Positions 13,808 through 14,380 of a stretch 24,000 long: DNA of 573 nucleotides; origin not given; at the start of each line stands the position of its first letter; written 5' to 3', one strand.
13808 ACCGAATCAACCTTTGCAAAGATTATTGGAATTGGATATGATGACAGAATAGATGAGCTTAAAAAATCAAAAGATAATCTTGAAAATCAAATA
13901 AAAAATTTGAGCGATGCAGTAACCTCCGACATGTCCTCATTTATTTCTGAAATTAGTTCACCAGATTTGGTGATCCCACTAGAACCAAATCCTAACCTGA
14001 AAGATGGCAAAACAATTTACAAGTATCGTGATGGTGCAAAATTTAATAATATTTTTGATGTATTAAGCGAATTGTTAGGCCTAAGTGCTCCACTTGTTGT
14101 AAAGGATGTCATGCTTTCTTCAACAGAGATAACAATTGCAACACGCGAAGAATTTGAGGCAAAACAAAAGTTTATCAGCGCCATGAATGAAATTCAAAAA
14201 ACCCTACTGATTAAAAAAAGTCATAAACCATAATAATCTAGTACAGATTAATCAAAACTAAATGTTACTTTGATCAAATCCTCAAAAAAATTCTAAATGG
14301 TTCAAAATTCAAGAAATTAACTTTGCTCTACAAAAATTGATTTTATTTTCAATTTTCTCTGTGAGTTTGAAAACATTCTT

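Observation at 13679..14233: Uncharacterised coiled-coil partner gene tightly coupled to the tubulin-like gene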

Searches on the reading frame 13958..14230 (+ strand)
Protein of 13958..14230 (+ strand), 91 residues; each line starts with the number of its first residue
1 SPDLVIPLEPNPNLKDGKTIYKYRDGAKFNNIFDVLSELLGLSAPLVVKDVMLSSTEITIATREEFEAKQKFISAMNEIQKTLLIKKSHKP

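Call 69: predict_structure(alignment_id=A5)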
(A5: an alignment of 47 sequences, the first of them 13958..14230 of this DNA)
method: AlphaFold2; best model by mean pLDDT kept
length: 91 residues; sequences in the alignment: 47
mean_pLDDT: 90.1   pTM: 0.78
mean pLDDT of the five models: 90.1, 89.9, 87.6, 87.6, 84.9
residues with pLDDT >= 90: 67; 70-90: 18; 50-70: 5; < 50: 1
segments of 3 or more residues with pLDDT < 50: none
pLDDT, mean of each block of 10 residues (from residue 1): 77 96 91 89 92 95 96 94 84 53
secondary structure, 60 per line:
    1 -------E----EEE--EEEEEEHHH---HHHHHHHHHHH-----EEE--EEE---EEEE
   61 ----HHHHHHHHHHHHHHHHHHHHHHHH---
elements in order: E13-15 E18-23 H30-40 E46-48 E51-53 E57-60 H65-88

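Call 71: fold_search(model_id=the predicted structure, library=pdb)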
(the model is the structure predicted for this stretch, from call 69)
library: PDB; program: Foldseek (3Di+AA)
matches with E <= 10: 340; with E <= 0.001: 0
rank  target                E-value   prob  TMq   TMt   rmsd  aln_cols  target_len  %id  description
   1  4qjv_D                1.7e-01  0.15  0.24  0.25   8.4        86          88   12  The X-ray crystal structure of Rpo3/Rpo11 heterodimer of euryarchaeal RNA polymerase from Thermococcus kodakarensis (released 2014-10-08)
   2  5u77                  7.2e-01  0.10  0.29  0.25   7.5        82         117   13  Crystal structure of ORP8 PH domain (released 2017-10-18)
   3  2ltl_MODEL_1_A        8.2e-01  0.10  0.28  0.23   7.7        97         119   13  Solution NMR Structure of NifU-like protein from Saccharomyces cerevisiae, Northeast Structural Genomics Conso (released 2012-07-25)
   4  8iu7_B                9.4e-01  0.09  0.23  0.09   7.2        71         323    6  Structure of Staphylococcus aureus NrnA (Pde2) in complex with Mg2+ (released 2024-04-24)
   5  7a6h_K                1.2e+00  0.16  0.38  0.34   7.0        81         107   11  Cryo-EM structure of human apo RNA Polymerase III (released 2021-02-03)
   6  7zpa_B                1.2e+00  0.06  0.25  0.08   8.1        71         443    8  Cryo-EM structure of holo-PdxR from Bacillus clausii bound to its target DNA in the closed conformation, C1 symmetry (released 2023-07-05)
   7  3l2d_B                1.4e+00  0.08  0.25  0.09  10.6        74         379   19  Glycocyamine kinase, beta-beta homodimer from marine worm Namalycastis sp. (released 2010-03-02)
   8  22xm_B                1.4e+00  0.05  0.24  0.05  11.4        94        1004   16  MexBYB-Ka symmetry-like (released 2026-03-11)
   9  4low_A                1.5e+00  0.07  0.26  0.27   7.1        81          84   10  Structure and identification of a pterin dehydratase-like protein as a RuBisCO assembly factor in the alpha-carboxysom (released 2013-09-11)
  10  3k40_A                1.5e+00  0.06  0.26  0.09   8.1        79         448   14  Crystal structure of Drosophila 3,4-dihydroxyphenylalanine decarboxylase (released 2010-02-02)
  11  2qsr                  1.6e+00  0.11  0.31  0.21   8.7        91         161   13  Crystal structure of C-terminal domain of transcription-repair coupling factor (released 2007-09-11)
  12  8yqu_C                1.6e+00  0.11  0.36  0.14   7.8        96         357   17  African swine fever virus RNA Polymerase-M1249L complex1 (released 2024-11-06)
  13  6jxr_e                1.8e+00  0.18  0.36  0.28   5.9        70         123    8  Structure of human T cell receptor-CD3 complex (released 2019-09-11)
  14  5j21_C                1.8e+00  0.10  0.26  0.11   7.0        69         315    6  Structure of Bacillus NanoRNase A (WT) (released 2017-08-02)
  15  9dri_B                1.9e+00  0.09  0.31  0.08   9.9        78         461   10  Crystal structure of SphA in complex with VGQ intermedaite (released 2025-10-22)
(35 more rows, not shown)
